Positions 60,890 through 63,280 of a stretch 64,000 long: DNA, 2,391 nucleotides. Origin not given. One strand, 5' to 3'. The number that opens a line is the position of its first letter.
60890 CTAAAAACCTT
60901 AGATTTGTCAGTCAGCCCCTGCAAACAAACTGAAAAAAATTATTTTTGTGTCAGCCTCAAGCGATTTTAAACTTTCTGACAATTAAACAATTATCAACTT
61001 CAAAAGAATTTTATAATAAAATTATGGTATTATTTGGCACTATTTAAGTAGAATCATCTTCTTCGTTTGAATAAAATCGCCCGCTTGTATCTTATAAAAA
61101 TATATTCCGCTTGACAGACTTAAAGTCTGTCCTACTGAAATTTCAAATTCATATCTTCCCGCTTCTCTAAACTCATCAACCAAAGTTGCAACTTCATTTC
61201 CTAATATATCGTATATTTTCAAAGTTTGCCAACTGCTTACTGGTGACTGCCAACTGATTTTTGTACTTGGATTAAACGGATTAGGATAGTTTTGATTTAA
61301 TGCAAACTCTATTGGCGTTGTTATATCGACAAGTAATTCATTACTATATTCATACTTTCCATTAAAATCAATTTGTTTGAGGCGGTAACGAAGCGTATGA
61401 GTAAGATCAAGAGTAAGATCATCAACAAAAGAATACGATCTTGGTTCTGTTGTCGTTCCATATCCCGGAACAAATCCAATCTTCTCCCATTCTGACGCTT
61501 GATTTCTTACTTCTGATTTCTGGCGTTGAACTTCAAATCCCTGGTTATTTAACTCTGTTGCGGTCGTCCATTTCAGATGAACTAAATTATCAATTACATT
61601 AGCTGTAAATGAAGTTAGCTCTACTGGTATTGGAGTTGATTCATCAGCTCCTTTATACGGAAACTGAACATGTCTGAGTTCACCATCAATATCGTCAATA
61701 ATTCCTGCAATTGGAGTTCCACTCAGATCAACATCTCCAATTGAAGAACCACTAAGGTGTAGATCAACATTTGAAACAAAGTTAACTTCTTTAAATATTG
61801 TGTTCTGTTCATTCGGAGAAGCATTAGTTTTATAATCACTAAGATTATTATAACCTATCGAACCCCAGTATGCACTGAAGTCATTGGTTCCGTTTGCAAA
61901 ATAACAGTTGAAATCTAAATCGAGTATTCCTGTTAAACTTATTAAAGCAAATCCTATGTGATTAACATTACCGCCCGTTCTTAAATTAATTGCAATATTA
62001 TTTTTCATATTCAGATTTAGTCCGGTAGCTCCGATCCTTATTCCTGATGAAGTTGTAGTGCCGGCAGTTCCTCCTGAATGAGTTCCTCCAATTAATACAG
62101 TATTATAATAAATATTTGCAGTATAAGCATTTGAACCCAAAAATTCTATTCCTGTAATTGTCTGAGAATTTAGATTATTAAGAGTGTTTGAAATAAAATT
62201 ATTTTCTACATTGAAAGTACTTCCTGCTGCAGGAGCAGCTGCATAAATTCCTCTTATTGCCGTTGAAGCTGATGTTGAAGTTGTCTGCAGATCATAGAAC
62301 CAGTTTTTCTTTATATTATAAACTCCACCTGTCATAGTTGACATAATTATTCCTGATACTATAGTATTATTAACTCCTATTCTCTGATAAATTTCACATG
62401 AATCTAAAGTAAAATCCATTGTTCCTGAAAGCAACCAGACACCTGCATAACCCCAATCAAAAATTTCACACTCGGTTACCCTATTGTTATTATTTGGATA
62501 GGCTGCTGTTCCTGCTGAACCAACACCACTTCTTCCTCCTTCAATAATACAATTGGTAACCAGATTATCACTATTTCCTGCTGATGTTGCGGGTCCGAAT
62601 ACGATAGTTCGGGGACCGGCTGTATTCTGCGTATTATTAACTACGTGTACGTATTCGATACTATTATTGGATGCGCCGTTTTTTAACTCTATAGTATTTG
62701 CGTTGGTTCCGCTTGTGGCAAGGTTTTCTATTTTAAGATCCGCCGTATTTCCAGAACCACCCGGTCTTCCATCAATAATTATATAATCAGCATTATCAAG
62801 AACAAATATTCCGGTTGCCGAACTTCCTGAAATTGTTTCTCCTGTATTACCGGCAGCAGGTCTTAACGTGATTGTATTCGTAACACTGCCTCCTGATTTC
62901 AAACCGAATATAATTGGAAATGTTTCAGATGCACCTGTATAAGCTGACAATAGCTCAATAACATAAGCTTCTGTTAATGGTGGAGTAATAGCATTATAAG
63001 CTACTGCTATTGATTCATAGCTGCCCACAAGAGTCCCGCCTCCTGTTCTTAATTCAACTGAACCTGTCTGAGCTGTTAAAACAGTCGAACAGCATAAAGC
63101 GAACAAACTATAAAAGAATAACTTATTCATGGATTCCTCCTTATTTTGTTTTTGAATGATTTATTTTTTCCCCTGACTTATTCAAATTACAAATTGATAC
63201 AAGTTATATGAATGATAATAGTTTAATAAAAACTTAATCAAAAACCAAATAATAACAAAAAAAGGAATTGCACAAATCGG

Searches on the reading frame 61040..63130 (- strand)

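Call 8: search_protein_families(library=pfam, proteins=[window:61040-63130:-], max_evalue=0.01)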
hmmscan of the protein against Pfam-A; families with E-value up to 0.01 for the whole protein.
window:61040-63130:- (696 aa): 2 families
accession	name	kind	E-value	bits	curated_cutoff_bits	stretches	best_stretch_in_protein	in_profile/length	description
PF18962.6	Por_Secre_tail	-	5.8e-09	36.6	27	1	615-693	2-74/75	Secretion system C-terminal sorting domain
PF13860.13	FlgD_ig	-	0.0085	16.5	27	0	623-683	10-75/79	FlgD Ig-like domain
